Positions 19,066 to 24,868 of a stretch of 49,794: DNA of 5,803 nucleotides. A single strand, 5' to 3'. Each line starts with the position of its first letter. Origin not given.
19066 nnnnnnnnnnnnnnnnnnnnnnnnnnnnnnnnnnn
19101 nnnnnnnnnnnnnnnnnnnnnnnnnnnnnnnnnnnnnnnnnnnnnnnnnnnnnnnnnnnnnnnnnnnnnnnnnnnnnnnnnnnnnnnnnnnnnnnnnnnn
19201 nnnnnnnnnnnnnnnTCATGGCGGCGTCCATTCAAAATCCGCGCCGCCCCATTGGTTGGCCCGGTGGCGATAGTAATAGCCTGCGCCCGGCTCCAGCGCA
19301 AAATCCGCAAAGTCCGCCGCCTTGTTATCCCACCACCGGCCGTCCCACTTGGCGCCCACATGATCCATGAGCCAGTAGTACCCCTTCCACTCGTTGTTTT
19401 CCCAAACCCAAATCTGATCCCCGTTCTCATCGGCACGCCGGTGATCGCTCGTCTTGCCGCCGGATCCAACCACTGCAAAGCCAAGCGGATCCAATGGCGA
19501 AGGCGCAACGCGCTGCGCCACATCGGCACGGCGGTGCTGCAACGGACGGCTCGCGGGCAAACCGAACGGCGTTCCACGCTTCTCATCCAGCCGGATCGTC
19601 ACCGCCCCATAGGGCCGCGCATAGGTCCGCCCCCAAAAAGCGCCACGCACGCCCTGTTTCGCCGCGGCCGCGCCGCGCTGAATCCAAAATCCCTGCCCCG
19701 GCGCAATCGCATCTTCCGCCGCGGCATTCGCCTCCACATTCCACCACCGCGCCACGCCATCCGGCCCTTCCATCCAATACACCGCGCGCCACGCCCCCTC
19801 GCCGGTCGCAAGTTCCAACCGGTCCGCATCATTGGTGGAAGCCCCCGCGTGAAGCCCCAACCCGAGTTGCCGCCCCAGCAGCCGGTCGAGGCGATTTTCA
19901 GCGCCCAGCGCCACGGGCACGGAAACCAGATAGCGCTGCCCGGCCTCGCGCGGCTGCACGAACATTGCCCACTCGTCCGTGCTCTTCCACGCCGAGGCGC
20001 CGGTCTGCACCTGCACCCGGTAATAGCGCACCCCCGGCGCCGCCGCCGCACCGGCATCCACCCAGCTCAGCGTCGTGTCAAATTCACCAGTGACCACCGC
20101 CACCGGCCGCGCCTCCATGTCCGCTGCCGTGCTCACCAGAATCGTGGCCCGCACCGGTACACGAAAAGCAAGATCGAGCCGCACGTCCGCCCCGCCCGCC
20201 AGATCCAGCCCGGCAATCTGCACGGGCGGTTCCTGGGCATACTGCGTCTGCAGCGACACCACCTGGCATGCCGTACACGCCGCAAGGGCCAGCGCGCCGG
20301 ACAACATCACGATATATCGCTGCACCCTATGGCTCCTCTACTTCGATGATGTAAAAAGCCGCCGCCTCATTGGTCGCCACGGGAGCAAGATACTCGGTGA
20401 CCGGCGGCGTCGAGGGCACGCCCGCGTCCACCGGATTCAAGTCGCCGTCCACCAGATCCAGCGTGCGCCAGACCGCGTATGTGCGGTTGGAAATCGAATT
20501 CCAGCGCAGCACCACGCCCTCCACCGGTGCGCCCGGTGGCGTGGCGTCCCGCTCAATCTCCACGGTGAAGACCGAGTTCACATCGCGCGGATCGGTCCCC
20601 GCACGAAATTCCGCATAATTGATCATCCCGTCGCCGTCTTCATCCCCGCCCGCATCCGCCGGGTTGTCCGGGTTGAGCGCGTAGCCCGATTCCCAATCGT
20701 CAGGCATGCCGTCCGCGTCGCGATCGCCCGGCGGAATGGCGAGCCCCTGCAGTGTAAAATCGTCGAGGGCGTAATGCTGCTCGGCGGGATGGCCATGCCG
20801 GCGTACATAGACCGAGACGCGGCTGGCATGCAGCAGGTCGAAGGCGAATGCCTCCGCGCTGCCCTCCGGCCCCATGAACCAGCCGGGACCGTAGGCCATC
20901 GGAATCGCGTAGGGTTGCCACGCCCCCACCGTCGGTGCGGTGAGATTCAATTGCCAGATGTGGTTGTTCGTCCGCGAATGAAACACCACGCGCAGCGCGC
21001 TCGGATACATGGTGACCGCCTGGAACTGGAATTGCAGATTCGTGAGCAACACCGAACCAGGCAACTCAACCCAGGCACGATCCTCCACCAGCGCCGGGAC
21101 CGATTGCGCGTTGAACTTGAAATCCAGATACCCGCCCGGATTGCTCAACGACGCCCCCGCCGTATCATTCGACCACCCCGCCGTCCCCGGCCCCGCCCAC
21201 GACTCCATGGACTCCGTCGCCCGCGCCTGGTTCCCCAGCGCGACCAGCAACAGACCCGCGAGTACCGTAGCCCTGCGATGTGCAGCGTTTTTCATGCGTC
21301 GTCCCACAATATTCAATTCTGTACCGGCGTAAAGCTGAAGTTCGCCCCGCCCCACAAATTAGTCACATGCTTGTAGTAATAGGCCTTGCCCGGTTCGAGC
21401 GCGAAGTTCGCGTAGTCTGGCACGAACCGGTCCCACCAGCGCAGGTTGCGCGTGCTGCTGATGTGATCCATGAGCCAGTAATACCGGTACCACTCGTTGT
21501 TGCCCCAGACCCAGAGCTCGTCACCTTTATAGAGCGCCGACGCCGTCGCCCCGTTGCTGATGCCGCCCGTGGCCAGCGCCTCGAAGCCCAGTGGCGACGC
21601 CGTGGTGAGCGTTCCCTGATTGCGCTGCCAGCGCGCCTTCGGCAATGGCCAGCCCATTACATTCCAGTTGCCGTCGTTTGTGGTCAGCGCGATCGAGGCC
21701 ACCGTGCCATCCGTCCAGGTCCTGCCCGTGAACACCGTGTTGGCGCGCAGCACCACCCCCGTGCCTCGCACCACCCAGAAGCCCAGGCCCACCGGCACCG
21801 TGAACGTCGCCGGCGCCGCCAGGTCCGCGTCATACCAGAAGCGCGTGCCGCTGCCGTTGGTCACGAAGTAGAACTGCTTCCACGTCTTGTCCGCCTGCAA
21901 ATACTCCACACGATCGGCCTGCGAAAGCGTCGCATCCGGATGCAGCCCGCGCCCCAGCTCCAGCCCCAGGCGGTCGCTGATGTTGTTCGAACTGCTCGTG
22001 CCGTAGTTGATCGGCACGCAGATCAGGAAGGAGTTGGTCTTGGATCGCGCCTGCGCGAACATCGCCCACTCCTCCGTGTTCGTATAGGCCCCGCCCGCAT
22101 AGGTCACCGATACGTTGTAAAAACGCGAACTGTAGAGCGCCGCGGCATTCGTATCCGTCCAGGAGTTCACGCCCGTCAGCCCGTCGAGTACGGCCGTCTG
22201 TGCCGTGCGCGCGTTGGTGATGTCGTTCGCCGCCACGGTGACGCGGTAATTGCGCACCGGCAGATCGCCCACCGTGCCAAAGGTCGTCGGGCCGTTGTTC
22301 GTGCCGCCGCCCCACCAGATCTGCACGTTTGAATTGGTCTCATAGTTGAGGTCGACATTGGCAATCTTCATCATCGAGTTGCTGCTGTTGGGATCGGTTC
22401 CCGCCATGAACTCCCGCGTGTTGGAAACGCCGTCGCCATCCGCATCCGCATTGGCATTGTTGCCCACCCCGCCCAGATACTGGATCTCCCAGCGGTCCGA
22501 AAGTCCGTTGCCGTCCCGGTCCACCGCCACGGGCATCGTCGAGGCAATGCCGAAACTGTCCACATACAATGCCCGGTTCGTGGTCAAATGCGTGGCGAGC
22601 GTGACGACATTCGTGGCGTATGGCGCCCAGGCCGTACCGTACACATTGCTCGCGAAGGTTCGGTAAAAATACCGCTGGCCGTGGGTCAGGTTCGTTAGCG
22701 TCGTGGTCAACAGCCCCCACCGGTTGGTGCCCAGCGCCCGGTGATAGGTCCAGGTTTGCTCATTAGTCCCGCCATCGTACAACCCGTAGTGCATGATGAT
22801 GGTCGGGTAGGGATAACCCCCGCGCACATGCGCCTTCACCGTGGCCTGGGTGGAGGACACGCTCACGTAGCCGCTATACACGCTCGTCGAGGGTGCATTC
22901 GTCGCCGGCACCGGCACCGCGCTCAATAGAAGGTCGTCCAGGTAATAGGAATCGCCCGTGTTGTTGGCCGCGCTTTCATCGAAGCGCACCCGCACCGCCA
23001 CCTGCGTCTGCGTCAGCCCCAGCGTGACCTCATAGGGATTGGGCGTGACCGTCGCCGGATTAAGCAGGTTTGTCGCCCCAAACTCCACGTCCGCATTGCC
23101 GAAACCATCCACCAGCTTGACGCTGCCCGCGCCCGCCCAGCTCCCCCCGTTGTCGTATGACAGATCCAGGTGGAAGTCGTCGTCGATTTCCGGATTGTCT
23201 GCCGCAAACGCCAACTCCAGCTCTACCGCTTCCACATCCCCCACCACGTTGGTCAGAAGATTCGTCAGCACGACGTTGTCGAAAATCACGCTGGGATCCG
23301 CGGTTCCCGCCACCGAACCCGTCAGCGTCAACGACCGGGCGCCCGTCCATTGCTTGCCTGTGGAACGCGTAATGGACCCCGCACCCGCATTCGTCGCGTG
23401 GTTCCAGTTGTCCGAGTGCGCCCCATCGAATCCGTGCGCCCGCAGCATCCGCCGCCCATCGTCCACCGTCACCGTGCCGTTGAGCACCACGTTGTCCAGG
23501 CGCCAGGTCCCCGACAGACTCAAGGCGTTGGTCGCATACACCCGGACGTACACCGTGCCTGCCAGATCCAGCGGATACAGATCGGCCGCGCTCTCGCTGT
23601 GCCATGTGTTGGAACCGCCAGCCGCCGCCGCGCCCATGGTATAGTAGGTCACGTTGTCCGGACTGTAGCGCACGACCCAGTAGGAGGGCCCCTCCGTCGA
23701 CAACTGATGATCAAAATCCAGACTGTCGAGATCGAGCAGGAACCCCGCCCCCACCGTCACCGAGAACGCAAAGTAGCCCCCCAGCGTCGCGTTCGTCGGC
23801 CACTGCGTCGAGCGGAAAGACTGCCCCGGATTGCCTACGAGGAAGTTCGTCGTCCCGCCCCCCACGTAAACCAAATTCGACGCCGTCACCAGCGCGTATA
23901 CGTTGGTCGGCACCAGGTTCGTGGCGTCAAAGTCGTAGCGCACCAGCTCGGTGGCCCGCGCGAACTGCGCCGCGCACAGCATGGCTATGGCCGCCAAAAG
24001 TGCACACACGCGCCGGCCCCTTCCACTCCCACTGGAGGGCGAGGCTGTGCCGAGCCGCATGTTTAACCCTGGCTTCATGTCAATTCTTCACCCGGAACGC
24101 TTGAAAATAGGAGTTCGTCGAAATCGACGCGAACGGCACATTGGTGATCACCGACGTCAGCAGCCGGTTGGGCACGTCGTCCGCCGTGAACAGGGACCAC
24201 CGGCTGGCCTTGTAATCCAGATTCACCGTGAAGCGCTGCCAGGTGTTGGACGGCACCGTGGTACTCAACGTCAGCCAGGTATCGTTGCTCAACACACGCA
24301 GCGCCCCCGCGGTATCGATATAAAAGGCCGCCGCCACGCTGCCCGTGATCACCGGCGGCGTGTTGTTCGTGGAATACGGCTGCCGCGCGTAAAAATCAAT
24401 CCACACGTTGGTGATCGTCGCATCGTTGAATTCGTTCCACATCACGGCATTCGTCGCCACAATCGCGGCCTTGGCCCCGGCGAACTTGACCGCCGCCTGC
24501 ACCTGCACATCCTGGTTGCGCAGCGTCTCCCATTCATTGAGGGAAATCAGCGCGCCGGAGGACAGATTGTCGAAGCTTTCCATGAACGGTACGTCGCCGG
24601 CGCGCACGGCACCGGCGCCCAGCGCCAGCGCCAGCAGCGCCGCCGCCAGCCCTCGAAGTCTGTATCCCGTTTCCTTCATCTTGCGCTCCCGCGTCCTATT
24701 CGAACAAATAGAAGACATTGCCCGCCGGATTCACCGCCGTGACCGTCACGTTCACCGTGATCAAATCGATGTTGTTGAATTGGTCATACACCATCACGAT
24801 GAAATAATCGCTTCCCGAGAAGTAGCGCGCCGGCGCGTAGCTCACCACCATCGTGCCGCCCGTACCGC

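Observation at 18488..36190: Tightly packed seven-ORF (six-gene if the frame change is an error) surface-protein operon ending in a single PEP-CTERM protein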

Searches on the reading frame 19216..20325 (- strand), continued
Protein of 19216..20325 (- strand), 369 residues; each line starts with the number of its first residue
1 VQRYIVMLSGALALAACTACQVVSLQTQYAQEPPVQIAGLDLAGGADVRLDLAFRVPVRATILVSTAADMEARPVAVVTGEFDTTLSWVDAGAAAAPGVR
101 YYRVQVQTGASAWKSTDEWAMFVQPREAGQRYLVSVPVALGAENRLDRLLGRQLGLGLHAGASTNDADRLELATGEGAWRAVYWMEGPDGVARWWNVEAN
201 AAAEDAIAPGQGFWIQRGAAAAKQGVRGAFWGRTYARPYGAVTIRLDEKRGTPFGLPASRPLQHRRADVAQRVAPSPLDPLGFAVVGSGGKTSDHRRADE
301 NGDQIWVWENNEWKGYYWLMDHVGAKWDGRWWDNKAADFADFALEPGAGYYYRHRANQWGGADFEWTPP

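Call 44: find_related_loci(query=A2, collection=metagenome_contigs, flank=10000)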
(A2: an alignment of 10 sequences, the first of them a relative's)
Query A2 (369 aa) in metagenome_contigs; peptide patterns used: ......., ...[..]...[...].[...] (x = any residue, [..] = any of these).
80 stretches matched a pattern; 16 encode a relative of the query (tblastn E <= 1e-3); 16 distinct loci.
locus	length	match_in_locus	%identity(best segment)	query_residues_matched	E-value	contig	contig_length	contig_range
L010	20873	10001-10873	37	85-368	9e-63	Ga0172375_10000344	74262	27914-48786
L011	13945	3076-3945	37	85-368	9e-62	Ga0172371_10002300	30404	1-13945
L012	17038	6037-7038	34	35-366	6e-59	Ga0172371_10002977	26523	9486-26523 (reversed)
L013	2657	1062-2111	37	23-369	3e-58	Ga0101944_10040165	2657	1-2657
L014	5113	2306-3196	38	75-368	6e-57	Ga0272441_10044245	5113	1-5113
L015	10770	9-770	38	115-368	5e-57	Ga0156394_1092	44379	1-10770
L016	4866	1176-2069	40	73-368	2e-56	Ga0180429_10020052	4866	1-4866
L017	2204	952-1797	40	85-368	2e-56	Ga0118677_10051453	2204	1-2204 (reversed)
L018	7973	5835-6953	31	4-369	1e-52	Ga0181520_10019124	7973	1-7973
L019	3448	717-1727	36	35-366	4e-51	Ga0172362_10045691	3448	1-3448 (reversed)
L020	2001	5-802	39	115-368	1e-51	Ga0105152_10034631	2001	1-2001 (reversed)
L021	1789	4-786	39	111-368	1e-48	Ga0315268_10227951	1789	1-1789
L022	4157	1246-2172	33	61-368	3e-40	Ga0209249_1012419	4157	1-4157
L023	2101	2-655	38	153-367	6e-39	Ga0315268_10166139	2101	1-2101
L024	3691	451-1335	35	35-327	1e-36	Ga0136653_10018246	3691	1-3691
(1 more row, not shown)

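Call 72: search_solved_structures(query=A2, max_evalue=1)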
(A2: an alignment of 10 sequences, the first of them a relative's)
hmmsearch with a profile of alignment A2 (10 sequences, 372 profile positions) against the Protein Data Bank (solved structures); distinct sequences matched with E-value up to 1: 2.
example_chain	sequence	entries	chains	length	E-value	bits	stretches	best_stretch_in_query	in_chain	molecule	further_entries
9ny1_A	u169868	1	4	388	0.95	11.8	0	16-104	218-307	ABC-three component systems C-terminal domain-containing protein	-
9nxx_A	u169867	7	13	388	0.95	11.8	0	16-104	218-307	ABC-three component systems C-terminal domain-containing protein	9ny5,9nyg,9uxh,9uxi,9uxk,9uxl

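Call 83: fold_search(model_id=the predicted structure, library=viral)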
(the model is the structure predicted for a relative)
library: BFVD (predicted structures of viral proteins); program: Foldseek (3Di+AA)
matches with E <= 10: 1074; with E <= 0.001: 1
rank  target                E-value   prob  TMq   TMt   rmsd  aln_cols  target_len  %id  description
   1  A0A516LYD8            7.2e-04  0.80  0.20  0.07  43.6       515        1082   10  (no name in the UniProt tables at hand)
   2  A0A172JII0            1.2e-03  0.72  0.18  0.09  22.6       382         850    7  Uncharacterized protein [Bacillus phage AR9]
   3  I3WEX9                2.0e-03  0.97  0.21  0.20  13.9       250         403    8  Rh152/Rh151 [Rhesus cytomegalovirus (strain 68-1)]
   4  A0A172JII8            2.3e-03  0.47  0.16  0.08  21.4       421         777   10  Virion protein [Bacillus phage AR9]
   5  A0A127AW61            2.4e-03  0.35  0.16  0.09  25.1       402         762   10  Putative regulator of chromosome condensation [Bacillus phage SP-15]
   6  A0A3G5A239            2.6e-03  0.97  0.24  0.18  15.2       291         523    9  Hedgehog/Intein (Hint) domain-containing protein [Gaeavirus sp.]
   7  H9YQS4                4.4e-03  0.33  0.15  0.16  21.3       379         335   10  (no name in the UniProt tables at hand)
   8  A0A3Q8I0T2            4.6e-03  0.44  0.14  0.19  21.9       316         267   10  (no name in the UniProt tables at hand)
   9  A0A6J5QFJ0            5.7e-03  0.95  0.21  0.22  16.3       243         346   12  Glycine-rich domain-containing protein [uncultured Caudovirales phage]
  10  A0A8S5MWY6            7.8e-03  0.47  0.20  0.08  25.4       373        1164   10  Uncharacterized protein [Siphoviridae sp. cth2082]
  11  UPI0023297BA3         8.6e-03  0.25  0.16  0.15  26.3       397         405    8  (no name look-up for this kind of identifier)
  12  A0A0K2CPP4            1.0e-02  0.30  0.17  0.07  26.2       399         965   11  LamG-like jellyroll fold domain-containing protein [Brevibacillus phage SecTim467]
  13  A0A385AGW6            1.1e-02  0.21  0.17  0.07  20.8       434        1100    8  Tail protein [Methanobacterium virus Drs3]
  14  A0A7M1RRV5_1          1.1e-02  0.30  0.20  0.07  20.2       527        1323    8  Internalin-like protein [uncultured phage cr52_1]
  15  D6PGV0                1.3e-02  0.28  0.20  0.08  19.6       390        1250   11  (no name in the UniProt tables at hand)
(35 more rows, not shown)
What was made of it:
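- Tried and rejected: Against BFVD it gave nothing meaningful (call 83).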

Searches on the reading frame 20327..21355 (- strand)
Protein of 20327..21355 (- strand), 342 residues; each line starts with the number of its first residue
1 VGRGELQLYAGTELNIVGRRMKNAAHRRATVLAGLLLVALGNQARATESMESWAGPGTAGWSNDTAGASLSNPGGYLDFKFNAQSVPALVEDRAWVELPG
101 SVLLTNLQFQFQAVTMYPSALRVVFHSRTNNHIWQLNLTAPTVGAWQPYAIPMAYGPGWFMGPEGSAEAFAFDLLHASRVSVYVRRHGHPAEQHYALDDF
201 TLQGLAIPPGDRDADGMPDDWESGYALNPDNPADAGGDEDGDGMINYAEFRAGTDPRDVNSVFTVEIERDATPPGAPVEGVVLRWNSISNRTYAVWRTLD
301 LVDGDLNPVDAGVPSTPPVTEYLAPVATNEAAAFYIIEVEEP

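Call 11: search_protein_families(library=pfam, proteins=[window:20327-21355:-], max_evalue=0.01)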
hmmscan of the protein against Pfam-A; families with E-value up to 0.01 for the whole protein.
window:20327-21355:- (342 aa): 1 family
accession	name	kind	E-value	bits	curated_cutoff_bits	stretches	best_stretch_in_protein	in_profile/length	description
PF18884.5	TSP3_bac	-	0.0064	16.8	25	0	238-256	1-19/22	Bacterial TSP3 repeat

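Call 12: search_protein_families(library=ncbifam, proteins=[window:20327-21355:-], max_evalue=0.01)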
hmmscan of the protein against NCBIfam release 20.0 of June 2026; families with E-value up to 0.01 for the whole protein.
window:20327-21355:- (342 aa): 2 families
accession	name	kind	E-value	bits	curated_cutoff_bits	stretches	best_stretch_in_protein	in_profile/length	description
NF047639.1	throspo3_MtsD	equivalog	9.5e-08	30.6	800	1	211-261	482-532/651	cell-cell cohesion protein MtsD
NF042425.1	Amuc_1099_fam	equivalog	0.00043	20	50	1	216-262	107-153/321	Amuc_1099 family pilus-like system protein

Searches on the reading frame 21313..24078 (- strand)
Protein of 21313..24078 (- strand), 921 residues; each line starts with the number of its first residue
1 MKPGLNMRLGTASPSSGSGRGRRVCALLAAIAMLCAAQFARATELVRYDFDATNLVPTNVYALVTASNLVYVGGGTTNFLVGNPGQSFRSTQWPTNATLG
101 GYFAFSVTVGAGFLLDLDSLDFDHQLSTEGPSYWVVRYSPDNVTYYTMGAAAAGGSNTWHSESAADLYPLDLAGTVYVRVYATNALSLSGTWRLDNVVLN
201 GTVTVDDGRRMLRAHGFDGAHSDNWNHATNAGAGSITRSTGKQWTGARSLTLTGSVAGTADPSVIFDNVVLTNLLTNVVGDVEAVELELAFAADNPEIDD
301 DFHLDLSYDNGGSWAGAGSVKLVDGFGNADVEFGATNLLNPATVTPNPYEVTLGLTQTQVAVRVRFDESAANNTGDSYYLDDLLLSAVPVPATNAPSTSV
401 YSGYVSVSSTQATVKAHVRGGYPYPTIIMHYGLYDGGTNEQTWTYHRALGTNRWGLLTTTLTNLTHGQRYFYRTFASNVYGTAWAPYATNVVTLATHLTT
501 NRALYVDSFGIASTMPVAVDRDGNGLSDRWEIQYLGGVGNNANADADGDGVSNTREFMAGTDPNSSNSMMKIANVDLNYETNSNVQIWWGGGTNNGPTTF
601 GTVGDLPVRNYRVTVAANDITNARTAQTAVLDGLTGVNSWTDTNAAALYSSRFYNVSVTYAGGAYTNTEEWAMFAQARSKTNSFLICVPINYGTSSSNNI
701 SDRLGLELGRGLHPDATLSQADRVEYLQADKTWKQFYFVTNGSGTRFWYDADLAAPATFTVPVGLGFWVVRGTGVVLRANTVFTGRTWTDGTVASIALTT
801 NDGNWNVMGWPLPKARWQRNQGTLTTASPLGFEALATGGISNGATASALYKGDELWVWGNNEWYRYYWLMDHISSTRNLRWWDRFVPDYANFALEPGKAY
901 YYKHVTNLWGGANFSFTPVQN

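Call 11: search_protein_families(library=pfam, proteins=[window:21313-24078:-], max_evalue=0.01)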
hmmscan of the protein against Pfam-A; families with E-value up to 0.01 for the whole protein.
window:21313-24078:- (921 aa): 1 family
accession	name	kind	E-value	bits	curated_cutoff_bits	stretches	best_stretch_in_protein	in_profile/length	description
PF18884.5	TSP3_bac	-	3.1e-05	24.1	25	1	545-565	1-21/22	Bacterial TSP3 repeat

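Call 12: search_protein_families(library=ncbifam, proteins=[window:21313-24078:-], max_evalue=0.01)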
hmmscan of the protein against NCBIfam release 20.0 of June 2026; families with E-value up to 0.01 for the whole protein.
window:21313-24078:- (921 aa): 2 families
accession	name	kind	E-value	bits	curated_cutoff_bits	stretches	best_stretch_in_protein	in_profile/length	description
NF042425.1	Amuc_1099_fam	equivalog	0.00083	19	50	1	538-569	122-153/321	Amuc_1099 family pilus-like system protein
NF047639.1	throspo3_MtsD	equivalog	0.0093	14.1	800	0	517-568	479-532/651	cell-cell cohesion protein MtsD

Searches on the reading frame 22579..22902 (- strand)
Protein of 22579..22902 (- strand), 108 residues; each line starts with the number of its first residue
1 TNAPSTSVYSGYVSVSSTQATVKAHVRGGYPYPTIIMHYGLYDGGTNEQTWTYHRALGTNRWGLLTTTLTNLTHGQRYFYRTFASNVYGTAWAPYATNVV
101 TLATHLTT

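Call 68: search_protein_families(library=pfam, proteins=[window:22579-22902:-], max_evalue=1)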
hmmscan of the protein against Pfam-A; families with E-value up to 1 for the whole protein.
window:22579-22902:- (108 aa): 1 family
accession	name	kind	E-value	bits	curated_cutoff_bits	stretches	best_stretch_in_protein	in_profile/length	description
PF16656.11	Pur_ac_phosph_N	-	0.031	15.3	30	1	30-91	38-84/93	Purple acid Phosphatase, N-terminal domain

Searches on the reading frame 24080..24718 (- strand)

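Call 11: search_protein_families(library=pfam, proteins=[window:24080-24718:-], max_evalue=0.01)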
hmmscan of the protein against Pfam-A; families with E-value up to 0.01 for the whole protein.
window:24080-24718:- (212 aa): 0 families

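Call 12: search_protein_families(library=ncbifam, proteins=[window:24080-24718:-], max_evalue=0.01)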
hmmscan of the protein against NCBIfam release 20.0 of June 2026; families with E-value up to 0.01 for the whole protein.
window:24080-24718:- (212 aa): 0 families

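Call 68: search_protein_families(library=pfam, proteins=[window:24083-24607:-], max_evalue=1)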
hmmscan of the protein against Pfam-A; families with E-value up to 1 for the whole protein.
window:24083-24607:- (175 aa): 2 families
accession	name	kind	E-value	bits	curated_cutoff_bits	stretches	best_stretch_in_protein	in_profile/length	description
PF18271.8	GH131_N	-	0.025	14.7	23.1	1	97-159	145-205/255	Glycoside hydrolase 131 catalytic N-terminal domain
PF22876.1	SBE2_N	-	0.14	12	27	1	152-171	266-285/302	SBE2, N-terminal domain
